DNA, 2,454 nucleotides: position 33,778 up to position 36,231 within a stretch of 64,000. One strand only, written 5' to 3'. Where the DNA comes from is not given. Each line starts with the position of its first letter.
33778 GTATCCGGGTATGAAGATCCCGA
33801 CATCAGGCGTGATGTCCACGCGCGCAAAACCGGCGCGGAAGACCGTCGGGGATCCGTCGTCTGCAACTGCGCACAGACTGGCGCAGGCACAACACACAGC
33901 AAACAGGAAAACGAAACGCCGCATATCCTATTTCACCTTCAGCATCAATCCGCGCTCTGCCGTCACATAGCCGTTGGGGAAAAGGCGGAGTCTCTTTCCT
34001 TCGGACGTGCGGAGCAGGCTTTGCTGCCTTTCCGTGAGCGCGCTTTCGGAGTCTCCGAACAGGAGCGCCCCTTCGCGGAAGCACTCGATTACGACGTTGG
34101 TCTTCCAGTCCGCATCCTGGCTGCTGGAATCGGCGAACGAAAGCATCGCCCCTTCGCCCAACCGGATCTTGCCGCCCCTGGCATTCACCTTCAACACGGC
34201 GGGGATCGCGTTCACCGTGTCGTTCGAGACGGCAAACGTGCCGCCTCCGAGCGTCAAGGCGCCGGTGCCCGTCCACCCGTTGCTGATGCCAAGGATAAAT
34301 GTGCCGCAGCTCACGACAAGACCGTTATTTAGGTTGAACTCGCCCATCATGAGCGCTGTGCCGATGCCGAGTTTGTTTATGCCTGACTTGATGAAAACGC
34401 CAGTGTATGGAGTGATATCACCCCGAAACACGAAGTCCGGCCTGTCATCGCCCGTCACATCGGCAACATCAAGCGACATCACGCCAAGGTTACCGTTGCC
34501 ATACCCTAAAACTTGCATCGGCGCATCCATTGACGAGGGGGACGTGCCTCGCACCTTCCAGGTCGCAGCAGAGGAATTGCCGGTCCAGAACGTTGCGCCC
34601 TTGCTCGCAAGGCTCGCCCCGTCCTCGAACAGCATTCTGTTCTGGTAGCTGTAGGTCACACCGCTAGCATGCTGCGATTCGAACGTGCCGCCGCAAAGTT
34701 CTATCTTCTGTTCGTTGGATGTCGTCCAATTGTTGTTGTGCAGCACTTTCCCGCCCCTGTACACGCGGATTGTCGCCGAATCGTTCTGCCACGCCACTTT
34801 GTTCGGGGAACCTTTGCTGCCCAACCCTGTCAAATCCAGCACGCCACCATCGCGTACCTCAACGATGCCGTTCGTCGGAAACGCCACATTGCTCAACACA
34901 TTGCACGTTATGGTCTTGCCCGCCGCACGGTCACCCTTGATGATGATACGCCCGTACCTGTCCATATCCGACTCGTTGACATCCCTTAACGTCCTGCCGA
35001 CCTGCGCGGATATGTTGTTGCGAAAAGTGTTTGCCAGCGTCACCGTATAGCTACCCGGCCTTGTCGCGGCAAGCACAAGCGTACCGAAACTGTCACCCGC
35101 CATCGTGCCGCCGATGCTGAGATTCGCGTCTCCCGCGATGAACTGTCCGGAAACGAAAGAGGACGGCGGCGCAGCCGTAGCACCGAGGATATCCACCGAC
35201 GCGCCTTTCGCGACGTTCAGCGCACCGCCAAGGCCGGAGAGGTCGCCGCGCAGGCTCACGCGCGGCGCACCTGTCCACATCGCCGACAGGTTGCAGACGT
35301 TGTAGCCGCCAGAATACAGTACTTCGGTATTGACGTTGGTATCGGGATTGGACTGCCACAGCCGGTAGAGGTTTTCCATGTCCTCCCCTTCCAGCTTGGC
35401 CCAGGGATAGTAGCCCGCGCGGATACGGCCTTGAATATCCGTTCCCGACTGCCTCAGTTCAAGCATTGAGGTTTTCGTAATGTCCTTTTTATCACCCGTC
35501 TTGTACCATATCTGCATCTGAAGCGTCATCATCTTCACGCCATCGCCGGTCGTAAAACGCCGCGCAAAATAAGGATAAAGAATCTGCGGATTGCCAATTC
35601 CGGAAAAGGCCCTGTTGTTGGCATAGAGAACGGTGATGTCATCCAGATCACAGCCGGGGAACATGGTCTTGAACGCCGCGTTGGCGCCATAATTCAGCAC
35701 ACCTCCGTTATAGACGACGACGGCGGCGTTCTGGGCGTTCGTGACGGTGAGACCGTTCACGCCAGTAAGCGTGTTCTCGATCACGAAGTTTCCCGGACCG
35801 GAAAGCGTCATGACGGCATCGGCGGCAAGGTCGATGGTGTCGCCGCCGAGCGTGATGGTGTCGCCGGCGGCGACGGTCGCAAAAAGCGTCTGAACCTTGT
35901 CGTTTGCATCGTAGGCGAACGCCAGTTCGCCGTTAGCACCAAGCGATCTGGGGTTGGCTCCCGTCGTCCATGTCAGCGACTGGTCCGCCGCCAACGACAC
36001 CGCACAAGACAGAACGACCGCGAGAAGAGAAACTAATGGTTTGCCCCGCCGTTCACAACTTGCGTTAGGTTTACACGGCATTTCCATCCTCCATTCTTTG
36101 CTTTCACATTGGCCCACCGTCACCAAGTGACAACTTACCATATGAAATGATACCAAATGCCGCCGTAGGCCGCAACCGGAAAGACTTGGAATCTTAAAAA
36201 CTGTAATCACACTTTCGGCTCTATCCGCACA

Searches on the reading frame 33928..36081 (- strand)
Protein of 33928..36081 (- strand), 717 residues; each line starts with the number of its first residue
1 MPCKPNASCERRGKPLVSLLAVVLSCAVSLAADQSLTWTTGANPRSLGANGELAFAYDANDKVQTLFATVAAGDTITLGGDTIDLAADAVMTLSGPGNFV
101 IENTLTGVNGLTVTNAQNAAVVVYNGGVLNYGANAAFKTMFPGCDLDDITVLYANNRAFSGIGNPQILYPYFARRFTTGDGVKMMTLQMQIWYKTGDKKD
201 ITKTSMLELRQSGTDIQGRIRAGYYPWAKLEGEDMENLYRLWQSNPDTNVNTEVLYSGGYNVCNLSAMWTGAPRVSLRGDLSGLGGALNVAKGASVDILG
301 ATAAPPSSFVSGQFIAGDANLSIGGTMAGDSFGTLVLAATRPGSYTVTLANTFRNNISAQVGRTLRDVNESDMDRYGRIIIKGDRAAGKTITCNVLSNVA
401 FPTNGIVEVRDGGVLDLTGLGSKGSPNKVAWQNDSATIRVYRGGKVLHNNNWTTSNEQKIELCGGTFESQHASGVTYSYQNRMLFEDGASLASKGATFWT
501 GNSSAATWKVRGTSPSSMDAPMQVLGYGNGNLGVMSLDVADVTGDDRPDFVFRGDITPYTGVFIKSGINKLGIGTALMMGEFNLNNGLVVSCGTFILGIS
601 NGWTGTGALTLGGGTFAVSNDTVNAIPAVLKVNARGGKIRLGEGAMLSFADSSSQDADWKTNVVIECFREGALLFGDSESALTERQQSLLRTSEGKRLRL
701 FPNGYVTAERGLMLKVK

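Call 29: search_protein_families(library=pfam, proteins=[window:33928-36030:-], max_evalue=0.1)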
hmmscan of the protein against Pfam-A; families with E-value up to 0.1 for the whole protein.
window:33928-36030:- (700 aa): 1 family
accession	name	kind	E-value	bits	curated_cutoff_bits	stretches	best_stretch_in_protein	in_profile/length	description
PF13517.12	FG-GAP_3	-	0.066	14.3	26.9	0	512-534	38-60/61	FG-GAP-like repeat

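Call 51: find_homologous_proteins(query=window:33928-36081:-)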
Query window:33928-36081:- (717 aa): 30 proteins with E <= 0.001 among 8000 candidates.
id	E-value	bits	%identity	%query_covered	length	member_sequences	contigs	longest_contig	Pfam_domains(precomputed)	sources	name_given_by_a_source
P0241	0.0e+0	1549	96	100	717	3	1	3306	-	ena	-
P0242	0.0e+0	1233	80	98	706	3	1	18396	-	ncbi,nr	ncbi:MAG: hypothetical protein IKE55_12935 [Kiritimatiellae bacterium]|nr:hypothetical protein [Kiri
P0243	0.0e+0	1071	70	100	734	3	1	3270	-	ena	-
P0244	0.0e+0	1012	68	98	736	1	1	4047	-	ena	-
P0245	1.5e-298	1010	68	98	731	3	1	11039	-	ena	-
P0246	2.1e-274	930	62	100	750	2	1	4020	-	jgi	-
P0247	5.9e-271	919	65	96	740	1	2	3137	-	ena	-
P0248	2.8e-270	917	63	99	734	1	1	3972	-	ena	-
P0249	1.3e-269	915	65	96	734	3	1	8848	-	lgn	-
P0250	6.8e-267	906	63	99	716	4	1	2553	-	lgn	-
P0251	4.2e-266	903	63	98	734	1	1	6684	-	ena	-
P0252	3.1e-244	831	61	93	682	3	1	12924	-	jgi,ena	-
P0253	7.9e-216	737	66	76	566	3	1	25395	-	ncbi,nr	ncbi:MAG: hypothetical protein IKF72_12595, partial [Kiritimatiellae bacterium]|nr:hypothetical prot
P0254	4.9e-162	559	46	98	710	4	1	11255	-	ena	-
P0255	1.9e-154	534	65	56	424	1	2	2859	-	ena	-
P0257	4.7e-149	516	46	92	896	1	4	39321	-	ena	-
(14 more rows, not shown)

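Call 57: search_protein_families(library=ncbifam, proteins=[window:33928-36081:-], max_evalue=0.1)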
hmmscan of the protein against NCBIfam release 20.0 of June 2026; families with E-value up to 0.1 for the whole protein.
window:33928-36081:- (717 aa): 0 families

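Call 66: predict_structure(alignment_id=A3)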
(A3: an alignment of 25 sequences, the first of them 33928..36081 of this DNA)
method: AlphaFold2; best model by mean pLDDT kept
length: 717 residues; sequences in the alignment: 25
mean_pLDDT: 86.0   pTM: 0.86
mean pLDDT of the five models: 86.0, 81.8, 80.8, 78.7, 78.7
residues with pLDDT >= 90: 402; 70-90: 241; 50-70: 40; < 50: 34
segments of 3 or more residues with pLDDT < 50: 1-30, 714-717
pLDDT, mean of each block of 10 residues (from residue 1): 33 38 40 83 86 92 93 90 92 91 90 85 85 88 91 79 75 84 90 79 88 94 75 82 67 64 87 90 89 90 86 93 90 91 95 90 80 89 94 94 93 94 68 89 91 81 94 81 93 91 90 92 88 93 88 93 90 95 95 95 94 95 96 92 96 90 94 95 94 92 88 50
secondary structure, 60 per line:
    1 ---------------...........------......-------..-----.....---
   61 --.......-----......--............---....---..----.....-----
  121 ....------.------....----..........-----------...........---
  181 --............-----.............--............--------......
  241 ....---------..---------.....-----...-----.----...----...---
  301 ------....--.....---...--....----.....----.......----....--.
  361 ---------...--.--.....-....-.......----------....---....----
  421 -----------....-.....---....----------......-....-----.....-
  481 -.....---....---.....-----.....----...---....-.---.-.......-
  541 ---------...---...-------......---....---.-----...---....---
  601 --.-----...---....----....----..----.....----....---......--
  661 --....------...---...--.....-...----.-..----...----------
elements in order (helices of 4 or more, strands of 3 or more residues): H16-26 E33-38 E53-57 E63-69 E75-80 E83-94 E98-101 E111-115 E121-124 E138-141 E149-155 E167-177 E183-194 E200-212 E215-226 H235-244 E265-269 E275-277 E288-290 E295-297 E307-310 E313-317 E321-323 E326-329 E334-338 E343-349 E354-357 E378-382 E389-395 E406-409 E413-416 H432-435 E437-441 E445-448 E459-464 E466-469 E475-479 E482-486 E490-493 E497-501 E507-511 E516-518 E522-525 E533-539 E550-552 E556-558 E566-571 E575-578 E588-590 E594-597 E609-611 E615-618 E623-626 E637-641 E646-649 H653-658 E663-666 E673-675 H684-688 E690-692 E705-707

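Call 69: fold_search(model_id=the predicted structure, library=pdb)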
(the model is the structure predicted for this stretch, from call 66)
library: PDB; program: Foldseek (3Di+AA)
matches with E <= 10: 559; with E <= 0.001: 0
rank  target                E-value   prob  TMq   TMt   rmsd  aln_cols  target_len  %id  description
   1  5odn_E                3.2e-01  0.21  0.05  0.22   9.2       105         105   10  Salinibacter ruber Single-Strand Binding protein (released 2018-08-01)
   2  7sby_A                3.3e-01  0.04  0.05  0.04  20.1       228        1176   11  Structure of OC43 spike in complex with polyclonal Fab7 (Donor 269) (released 2022-05-04)
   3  5odp_A                3.5e-01  0.18  0.05  0.23  10.2       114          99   10  Salinibacter ruber Single-Strand Binding protein D17K D71K mutant (released 2018-08-01)
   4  5odn_G                4.5e-01  0.20  0.05  0.22   8.7       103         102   12  Salinibacter ruber Single-Strand Binding protein (released 2018-08-01)
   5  5xgt_B                5.2e-01  0.30  0.06  0.30   9.6       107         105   10  Crystal structure of the N-terminal domain of Staphylococcus aureus single-stranded DNA-binding protein SsbA at 1.82 a (released 2017-08-09)
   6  7sbx_A                5.2e-01  0.03  0.05  0.04  19.5       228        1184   11  Structure of OC43 spike in complex with polyclonal Fab6 (Donor 1051) (released 2022-05-04)
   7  7d8j_B                5.7e-01  0.18  0.05  0.27   9.6       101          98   10  S. aureus SsbB with 5-FU (released 2020-12-23)
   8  5zlz_I                5.9e-01  0.20  0.05  0.08  14.0        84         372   15  Structure of tPA and PAI-1 (released 2019-04-03)
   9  7sbx_J                5.9e-01  0.05  0.06  0.04  18.0       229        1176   10  Structure of OC43 spike in complex with polyclonal Fab6 (Donor 1051) (released 2022-05-04)
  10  5odn_B                6.8e-01  0.15  0.05  0.21   9.3       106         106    9  Salinibacter ruber Single-Strand Binding protein (released 2018-08-01)
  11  7sbv_B                6.8e-01  0.02  0.05  0.03  20.3       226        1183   11  Structure of OC43 spike in complex with polyclonal Fab4 (Donor 269) (released 2022-05-04)
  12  5odp_G                7.1e-01  0.20  0.06  0.26   9.3        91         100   12  Salinibacter ruber Single-Strand Binding protein D17K D71K mutant (released 2018-08-01)
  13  5yyu_A                7.1e-01  0.12  0.05  0.25  11.7       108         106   11  Crystal structure of Staphylococcus aureus single-stranded DNA-binding protein SsbB (released 2018-08-15)
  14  7f2n_A                8.1e-01  0.16  0.07  0.31  11.6       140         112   10  Crystal structure of SSB from Klebsiella pneumonia. (released 2021-11-10)
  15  7ym1_B                8.1e-01  0.09  0.05  0.24  12.0       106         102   13  Structure of SsbA protein in complex with the anticancer drug 5-fluorouracil (released 2023-08-02)
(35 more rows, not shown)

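Call 73: find_encoding_contigs(protein=P0257, flank=10000, max_places=2)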
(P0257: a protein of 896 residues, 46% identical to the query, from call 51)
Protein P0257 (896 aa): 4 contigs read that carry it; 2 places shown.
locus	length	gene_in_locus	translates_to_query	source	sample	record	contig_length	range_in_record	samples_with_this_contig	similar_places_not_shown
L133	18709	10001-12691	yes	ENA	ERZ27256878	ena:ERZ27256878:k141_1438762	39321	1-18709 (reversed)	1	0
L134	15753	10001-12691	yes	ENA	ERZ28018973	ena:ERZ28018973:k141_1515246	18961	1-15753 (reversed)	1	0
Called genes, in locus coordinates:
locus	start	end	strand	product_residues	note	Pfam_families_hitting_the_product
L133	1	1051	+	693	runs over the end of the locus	-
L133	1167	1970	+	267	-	PF02616:SMC_ScpA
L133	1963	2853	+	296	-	-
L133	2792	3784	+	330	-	PF01476:LysM (weak)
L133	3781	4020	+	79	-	-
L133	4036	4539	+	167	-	PF01476:LysM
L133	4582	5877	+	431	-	PF02844:GARS_N, PF01071:GARS_A, PF02786:CPSase_L_D2 (weak), PF02843:GARS_C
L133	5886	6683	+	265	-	PF00753:Lactamase_B, PF23023:Anti-Pycsar_Apyc1, PF12706:Lactamase_B_2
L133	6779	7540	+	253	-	PF02424:ApbE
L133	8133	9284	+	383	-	PF13191:AAA_16 (faint), PF13173:AAA_14, PF13635:DUF4143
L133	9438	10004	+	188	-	PF08281:Sigma70_r4_2, PF04545:Sigma70_r4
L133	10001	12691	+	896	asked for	-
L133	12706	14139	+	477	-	-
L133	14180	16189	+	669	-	PF14508:GH97_N, PF10566:Glyco_hydro_97, PF14509:GH97_C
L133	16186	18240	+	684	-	PF03009:GDPD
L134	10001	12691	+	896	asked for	-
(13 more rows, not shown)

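Call 75: search_protein_families(library=pfam, proteins=[L133:12706-14139:+], max_evalue=0.01)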
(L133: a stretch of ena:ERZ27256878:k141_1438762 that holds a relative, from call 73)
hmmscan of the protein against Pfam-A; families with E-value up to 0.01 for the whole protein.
L133:12706-14139:+ (477 aa): 1 family
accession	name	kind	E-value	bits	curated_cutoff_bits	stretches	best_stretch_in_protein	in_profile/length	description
PF00149.33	Metallophos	-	2.9e-05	25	21.5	1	31-178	1-116/191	Calcineurin-like phosphoesterase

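Call 96: search_protein_representatives(alignment_id=A3)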
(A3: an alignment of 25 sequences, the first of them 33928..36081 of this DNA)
Query: 25 sequences, 710 profile positions. Proteins with E-value up to 0.001 (for the whole library): 1654; up to 1e-10: 796; up to 1e-30: 284. The best 150 are listed.
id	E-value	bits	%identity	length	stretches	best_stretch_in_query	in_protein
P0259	0.0e+00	1059.8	-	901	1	3-710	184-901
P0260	0.0e+00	1023.4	-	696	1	14-710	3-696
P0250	1.5e-296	1001.8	-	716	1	3-705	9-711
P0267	2.0e-210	717.1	-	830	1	2-710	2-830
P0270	5.9e-177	606.4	-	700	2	395-710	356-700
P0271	2.0e-150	518.7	-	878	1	17-710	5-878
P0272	5.9e-142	490.8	-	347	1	372-710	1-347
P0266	8.0e-142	490.3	-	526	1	5-455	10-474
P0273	4.2e-139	481.3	-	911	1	13-710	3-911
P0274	2.6e-123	429.1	-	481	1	229-710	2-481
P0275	4.9e-119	415.0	-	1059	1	24-703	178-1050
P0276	2.6e-111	389.4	-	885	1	3-709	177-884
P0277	4.7e-103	362.2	-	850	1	15-709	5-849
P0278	1.2e-100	354.2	-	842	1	11-709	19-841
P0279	2.8e-94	333.2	-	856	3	382-710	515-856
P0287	1.3e-86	307.8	-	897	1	20-710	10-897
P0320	7.3e-63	229.3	-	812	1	21-710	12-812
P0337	3.6e-59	217.1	-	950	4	393-710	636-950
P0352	7.0e-55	202.9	-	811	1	15-710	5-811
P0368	8.5e-53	196.0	-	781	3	385-709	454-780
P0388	1.1e-49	185.7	-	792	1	69-710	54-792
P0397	9.9e-49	182.6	-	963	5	393-710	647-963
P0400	2.1e-48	181.5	-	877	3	408-710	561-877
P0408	5.1e-47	176.9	-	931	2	433-710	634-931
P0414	4.8e-46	173.7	-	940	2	187-710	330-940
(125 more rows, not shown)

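Call 98: list_cluster_members(proteins=[P0414, P0408, P0400, P0397, P0388, P0368, P0352, P0337, P0320, P0287])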
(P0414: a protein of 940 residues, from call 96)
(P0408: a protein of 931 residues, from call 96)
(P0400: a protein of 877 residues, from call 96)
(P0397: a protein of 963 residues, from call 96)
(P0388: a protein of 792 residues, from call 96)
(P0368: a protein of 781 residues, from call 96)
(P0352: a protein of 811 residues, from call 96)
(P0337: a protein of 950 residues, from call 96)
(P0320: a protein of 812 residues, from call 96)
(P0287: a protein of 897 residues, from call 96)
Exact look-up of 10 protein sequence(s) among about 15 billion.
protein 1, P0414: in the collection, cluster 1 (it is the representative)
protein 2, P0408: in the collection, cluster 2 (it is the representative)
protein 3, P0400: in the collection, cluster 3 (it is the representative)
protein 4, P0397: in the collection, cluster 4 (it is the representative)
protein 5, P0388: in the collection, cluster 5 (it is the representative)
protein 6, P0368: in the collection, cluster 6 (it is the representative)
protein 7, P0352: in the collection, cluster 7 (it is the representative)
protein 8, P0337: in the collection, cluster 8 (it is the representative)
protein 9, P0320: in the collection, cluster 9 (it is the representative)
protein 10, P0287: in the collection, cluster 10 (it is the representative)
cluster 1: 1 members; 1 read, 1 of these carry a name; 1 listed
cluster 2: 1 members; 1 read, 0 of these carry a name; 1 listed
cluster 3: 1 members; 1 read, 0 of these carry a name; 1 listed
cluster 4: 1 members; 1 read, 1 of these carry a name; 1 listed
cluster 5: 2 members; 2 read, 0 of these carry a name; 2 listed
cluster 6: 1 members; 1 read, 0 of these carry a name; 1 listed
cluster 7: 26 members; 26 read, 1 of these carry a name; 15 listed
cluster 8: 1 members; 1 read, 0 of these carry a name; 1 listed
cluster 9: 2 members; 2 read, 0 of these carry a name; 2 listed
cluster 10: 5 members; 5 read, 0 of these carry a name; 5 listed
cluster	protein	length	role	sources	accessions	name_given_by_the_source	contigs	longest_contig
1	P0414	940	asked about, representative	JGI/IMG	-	autotransporter-associated beta strand protein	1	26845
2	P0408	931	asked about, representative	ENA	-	-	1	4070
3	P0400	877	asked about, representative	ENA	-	-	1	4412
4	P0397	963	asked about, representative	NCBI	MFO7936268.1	MAG: autotransporter-associated beta strand repeat-containing protein [Kiritimatiellia ...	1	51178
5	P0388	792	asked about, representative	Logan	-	-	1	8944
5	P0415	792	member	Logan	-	-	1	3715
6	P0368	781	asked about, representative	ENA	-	-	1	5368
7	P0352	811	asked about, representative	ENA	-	-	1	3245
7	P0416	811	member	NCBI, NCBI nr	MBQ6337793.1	MAG: hypothetical protein IJI36_01495 [Kiritimatiellae bacterium] | hypothetical protein [Kiritimatiellia bacterium]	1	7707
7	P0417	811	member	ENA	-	-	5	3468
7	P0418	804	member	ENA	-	-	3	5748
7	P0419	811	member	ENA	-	-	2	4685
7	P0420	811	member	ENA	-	-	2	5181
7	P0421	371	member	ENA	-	-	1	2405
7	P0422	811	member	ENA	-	-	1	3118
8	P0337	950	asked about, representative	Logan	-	-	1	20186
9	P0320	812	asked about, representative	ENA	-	-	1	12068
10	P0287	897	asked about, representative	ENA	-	-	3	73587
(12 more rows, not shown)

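Call 99: find_encoding_contigs(protein=P0397, flank=10000, max_places=1)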
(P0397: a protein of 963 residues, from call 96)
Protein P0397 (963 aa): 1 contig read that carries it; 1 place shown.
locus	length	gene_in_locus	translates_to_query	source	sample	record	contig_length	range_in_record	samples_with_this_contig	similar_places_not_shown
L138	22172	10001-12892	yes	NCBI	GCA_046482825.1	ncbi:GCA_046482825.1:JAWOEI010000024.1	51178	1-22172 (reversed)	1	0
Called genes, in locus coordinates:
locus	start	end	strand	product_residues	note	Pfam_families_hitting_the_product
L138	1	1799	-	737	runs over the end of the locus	PF00890:FAD_binding_2 (faint), PF01266:DAO (weak), PF12831:FAD_oxidored, PF13450:NAD_binding_8 (faint)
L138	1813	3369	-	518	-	-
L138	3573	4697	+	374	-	PF08450:SGL (faint)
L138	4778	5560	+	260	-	PF00106:adh_short, PF01370:Epimerase (weak), PF08659:KR, PF23441:SDR, PF13561:adh_short_C2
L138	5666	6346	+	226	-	PF01791:DeoC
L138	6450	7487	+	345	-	PF08240:ADH_N, PF16912:Glu_dehyd_C, PF13602:ADH_zinc_N_2 (faint), PF00107:ADH_zinc_N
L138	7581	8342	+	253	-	PF00106:adh_short, PF08659:KR, PF13561:adh_short_C2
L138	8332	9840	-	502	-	PF00370:FGGY_N, PF01869:BcrAD_BadFG (faint), PF02782:FGGY_C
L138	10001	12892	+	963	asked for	PF12951:PATR (weak)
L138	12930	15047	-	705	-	PF00109:ketoacyl-synt, PF00108:Thiolase_N (faint), PF08545:ACP_syn_III (weak), PF02801:Ketoacyl-synt_C, PF00109:ketoacyl-synt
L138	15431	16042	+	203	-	-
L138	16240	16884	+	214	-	PF10707:YrbL-PhoP_reg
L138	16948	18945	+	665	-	PF14508:GH97_N, PF10566:Glyco_hydro_97, PF14509:GH97_C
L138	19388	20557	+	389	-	PF02321:OEP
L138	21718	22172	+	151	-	PF19335:HMBD, PF25975:CzcB_C (weak)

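Call 100: find_encoding_contigs(protein=P0414, flank=10000, max_places=1)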
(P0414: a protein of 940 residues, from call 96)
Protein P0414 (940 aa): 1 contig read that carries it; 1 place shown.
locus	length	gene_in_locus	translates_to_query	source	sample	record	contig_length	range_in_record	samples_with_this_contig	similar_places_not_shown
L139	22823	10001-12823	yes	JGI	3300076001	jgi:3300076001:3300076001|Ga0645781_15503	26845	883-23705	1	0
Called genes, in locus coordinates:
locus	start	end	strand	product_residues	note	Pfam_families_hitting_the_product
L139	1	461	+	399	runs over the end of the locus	PF03825:Nuc_H_symport, PF07690:MFS_1, PF12832:MFS_1_like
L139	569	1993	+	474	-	PF14100:DUF6807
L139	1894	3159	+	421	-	PF00514:Arm (faint), PF13646:HEAT_2 (weak)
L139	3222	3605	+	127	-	PF00754:F5_F8_type_C, PF22633:F5_F8_type_C_2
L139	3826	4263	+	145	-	PF13366:PDDEXK_3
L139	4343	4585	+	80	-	-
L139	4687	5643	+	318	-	PF01408:GFO_IDH_MocA (weak), PF19051:GFO_IDH_MocA_C2, PF22725:GFO_IDH_MocA_C3 (faint)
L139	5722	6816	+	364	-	PF01408:GFO_IDH_MocA, PF02894:GFO_IDH_MocA_C, PF22725:GFO_IDH_MocA_C3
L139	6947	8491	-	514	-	PF09820:AAA-ATPase_like, PF08011:PDDEXK_9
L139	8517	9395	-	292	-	PF02661:Fic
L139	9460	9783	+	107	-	-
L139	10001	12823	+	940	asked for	PF12951:PATR (weak)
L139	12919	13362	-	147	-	PF13635:DUF4143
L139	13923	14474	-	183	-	-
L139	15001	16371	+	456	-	PF11638:DnaA_N, PF00308:Bac_DnaA, PF01695:IstB_IS21, PF00004:AAA (weak), PF13401:AAA_22 (faint), PF08299:Bac_DnaA_C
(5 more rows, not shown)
